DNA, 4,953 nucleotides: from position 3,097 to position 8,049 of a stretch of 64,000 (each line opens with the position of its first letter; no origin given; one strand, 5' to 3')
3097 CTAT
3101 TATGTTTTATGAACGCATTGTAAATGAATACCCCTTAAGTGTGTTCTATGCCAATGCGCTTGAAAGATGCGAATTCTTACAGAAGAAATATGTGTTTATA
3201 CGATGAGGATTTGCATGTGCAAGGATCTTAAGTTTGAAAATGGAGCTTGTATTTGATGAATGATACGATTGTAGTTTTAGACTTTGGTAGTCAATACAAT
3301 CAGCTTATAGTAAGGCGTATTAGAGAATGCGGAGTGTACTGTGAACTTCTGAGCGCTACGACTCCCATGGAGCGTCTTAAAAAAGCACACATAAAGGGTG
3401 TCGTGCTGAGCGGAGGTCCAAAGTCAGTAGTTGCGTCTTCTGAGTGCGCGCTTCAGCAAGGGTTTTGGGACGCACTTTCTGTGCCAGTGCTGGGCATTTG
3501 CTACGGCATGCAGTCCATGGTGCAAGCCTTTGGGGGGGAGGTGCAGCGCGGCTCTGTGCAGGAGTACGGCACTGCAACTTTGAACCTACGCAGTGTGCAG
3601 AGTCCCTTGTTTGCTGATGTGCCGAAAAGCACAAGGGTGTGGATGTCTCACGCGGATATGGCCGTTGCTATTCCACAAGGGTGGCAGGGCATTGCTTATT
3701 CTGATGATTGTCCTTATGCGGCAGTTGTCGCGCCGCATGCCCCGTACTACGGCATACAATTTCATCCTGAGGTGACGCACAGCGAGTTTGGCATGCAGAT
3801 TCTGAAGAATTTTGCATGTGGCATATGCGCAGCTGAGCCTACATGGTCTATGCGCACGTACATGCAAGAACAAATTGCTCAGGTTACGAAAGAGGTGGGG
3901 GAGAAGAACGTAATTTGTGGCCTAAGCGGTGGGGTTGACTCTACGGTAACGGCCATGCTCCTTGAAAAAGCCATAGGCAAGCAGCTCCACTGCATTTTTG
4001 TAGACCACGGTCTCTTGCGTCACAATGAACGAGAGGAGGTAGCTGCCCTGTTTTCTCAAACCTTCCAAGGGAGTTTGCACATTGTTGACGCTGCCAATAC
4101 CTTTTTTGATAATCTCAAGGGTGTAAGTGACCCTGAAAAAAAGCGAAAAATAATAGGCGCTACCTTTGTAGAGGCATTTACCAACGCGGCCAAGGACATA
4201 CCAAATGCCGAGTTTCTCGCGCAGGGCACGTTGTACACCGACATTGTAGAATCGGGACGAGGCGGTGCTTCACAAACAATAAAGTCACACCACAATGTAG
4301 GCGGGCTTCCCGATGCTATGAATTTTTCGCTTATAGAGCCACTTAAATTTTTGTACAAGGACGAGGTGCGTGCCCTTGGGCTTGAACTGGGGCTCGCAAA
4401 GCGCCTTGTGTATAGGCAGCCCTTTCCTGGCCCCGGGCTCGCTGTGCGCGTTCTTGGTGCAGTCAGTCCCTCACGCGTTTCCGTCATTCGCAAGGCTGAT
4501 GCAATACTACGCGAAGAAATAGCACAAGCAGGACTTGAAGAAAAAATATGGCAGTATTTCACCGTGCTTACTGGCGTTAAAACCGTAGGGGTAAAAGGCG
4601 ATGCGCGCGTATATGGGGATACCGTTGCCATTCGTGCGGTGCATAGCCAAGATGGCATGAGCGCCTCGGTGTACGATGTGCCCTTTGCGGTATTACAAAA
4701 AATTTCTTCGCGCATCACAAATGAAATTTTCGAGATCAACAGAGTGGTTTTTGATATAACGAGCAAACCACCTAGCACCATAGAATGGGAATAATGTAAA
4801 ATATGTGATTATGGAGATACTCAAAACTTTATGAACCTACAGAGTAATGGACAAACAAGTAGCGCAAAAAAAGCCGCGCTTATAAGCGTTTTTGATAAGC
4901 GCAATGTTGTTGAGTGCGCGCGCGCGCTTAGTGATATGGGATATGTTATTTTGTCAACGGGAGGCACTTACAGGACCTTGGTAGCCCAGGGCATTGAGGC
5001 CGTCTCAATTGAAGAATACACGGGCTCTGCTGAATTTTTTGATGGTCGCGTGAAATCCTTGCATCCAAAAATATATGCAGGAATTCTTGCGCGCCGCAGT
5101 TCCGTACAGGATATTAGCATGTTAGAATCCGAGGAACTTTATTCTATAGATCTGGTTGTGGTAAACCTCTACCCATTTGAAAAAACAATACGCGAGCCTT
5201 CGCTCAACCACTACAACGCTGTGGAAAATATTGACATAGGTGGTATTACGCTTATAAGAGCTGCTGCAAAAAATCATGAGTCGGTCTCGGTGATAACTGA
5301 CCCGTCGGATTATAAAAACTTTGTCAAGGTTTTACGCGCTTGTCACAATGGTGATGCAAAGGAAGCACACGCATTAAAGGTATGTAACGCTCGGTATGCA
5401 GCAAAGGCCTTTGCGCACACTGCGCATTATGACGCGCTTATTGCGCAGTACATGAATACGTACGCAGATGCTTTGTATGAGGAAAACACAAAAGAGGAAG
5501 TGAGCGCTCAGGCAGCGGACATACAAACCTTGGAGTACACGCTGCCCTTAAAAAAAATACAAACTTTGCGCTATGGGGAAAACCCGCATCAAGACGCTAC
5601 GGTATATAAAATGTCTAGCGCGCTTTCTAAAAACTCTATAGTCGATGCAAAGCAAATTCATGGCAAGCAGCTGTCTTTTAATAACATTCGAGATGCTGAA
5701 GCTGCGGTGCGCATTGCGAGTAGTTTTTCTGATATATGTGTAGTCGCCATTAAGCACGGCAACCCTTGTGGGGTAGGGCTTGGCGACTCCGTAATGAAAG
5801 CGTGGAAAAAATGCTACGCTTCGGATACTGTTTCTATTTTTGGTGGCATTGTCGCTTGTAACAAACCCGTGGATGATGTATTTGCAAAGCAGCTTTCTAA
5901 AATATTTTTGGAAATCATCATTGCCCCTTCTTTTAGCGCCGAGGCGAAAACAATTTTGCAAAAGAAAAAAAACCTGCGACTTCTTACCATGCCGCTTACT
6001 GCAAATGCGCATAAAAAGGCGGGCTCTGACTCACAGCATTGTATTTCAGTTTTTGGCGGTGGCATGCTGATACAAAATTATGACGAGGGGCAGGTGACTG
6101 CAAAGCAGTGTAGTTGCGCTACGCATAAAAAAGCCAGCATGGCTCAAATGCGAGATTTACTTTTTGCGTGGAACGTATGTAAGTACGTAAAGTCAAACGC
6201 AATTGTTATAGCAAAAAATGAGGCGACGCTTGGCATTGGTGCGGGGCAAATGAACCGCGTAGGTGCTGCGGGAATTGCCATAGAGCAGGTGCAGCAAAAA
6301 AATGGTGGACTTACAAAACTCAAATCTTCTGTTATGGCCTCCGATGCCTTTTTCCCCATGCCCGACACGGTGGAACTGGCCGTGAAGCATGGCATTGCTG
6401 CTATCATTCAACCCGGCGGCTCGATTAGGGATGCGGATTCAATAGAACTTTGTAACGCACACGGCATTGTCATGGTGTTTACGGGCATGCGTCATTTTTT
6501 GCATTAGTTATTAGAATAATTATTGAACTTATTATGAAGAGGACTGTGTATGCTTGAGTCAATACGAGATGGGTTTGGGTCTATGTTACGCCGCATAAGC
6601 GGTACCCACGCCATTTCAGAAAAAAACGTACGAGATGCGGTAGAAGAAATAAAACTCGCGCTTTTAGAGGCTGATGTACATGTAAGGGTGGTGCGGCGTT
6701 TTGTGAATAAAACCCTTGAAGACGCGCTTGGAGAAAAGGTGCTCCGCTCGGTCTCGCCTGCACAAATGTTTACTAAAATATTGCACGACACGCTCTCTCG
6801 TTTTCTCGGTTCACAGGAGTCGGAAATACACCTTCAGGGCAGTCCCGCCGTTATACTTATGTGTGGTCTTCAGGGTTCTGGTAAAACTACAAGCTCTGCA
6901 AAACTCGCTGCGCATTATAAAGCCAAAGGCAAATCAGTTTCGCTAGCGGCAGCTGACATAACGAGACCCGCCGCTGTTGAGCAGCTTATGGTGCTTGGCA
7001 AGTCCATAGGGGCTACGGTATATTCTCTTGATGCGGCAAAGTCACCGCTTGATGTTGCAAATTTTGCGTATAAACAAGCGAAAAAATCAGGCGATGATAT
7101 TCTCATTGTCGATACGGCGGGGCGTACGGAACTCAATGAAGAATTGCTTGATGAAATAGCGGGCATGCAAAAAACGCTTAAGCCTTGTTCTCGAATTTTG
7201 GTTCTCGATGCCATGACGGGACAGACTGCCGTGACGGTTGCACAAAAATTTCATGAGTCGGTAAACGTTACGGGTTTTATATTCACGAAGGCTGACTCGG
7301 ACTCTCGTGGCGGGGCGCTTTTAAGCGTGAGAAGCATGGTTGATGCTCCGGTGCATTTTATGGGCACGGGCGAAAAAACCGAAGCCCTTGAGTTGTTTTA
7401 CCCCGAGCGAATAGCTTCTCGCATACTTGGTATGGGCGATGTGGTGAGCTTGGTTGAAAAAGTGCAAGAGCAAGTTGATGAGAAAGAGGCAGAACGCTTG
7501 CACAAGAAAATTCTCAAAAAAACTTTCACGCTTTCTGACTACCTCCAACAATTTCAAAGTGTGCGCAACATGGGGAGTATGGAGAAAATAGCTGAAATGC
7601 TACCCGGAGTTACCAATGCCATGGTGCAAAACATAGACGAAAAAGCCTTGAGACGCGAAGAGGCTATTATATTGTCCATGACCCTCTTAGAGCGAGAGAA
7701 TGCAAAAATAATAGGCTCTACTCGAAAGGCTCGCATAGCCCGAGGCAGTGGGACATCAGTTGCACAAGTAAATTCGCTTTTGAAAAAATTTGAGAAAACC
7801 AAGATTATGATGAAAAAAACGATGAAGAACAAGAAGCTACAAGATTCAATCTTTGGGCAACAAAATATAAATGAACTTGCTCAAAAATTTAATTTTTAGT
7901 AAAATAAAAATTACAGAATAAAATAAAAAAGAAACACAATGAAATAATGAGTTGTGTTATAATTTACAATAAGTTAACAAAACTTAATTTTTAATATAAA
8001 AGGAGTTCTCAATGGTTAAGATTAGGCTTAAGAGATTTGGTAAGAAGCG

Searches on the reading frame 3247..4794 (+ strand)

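Call 33: search_protein_families(library=pfam, proteins=[window:3247-4794:+], max_evalue=0.00001)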
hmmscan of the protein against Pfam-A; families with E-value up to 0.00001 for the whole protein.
window:3247-4794:+ (515 aa): 4 families
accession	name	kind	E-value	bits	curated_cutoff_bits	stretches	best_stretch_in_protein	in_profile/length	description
PF00117.34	GATase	-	1.7e-43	148.9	22.8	1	9-190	1-187/190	Glutamine amidotransferase class-I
PF00958.27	GMP_synt_C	-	2.1e-40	137.1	27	1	423-514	1-92/92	GMP synthase C terminal domain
PF02540.23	NAD_synthase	-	9.5e-11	41.7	21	1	206-281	5-80/242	NAD synthase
PF07722.19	Peptidase_C26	-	1.3e-07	32.1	20.5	1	77-175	104-219/219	Peptidase C26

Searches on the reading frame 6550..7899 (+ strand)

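Call 33: search_protein_families(library=pfam, proteins=[window:6550-7899:+], max_evalue=0.00001)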
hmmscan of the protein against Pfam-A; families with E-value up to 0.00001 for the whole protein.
window:6550-7899:+ (449 aa): 6 families
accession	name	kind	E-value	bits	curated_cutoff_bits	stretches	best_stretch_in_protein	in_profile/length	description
PF00448.28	SRP54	-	8.9e-68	228.2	22.7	1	99-294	1-196/196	SRP54-type protein, GTPase domain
PF02978.25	SRP_SPB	-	4.3e-30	104.4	27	1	325-421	1-91/91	Signal peptide binding domain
PF02881.24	SRP54_N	-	1e-14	54.9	22.4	1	7-82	3-75/75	SRP54-type protein, helical bundle domain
PF13671.12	AAA_33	-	2.2e-06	28.5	27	0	101-124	1-24/143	AAA domain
PF01656.29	CbiA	-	2.5e-06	27.9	25.4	0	109-257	9-92/125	CobQ/CobB/MinD/ParA nucleotide binding domain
PF13604.12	AAA_30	-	8.5e-06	26.1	27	1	97-193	15-100/191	AAA domain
